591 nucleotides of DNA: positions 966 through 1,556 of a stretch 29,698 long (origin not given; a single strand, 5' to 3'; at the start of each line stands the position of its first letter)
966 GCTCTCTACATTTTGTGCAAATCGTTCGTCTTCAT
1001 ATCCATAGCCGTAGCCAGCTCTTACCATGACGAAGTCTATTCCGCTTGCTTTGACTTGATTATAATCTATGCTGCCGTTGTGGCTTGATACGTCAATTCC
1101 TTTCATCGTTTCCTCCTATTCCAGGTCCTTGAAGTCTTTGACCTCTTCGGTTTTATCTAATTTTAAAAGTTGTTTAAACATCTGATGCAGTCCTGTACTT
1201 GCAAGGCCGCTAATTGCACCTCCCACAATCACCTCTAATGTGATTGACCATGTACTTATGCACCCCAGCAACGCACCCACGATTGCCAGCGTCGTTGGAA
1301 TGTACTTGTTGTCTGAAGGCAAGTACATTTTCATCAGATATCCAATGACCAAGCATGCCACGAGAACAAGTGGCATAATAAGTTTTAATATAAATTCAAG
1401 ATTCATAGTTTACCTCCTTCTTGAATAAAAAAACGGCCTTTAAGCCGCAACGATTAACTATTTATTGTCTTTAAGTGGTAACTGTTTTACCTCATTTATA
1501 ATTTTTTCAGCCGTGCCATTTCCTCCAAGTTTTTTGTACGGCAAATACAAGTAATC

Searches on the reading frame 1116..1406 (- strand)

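Call 74: search_protein_families(library=phrogs, proteins=[window:1116-1406:-], max_evalue=0.001)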
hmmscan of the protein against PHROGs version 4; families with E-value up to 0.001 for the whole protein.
window:1116-1406:- (96 aa): 2 families
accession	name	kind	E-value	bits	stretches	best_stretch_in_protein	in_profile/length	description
phrog_1129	-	lysis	8.8e-23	81.1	1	1-85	1-85/86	holin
phrog_1299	-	lysis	2.7e-08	34.5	1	10-91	8-94/100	holin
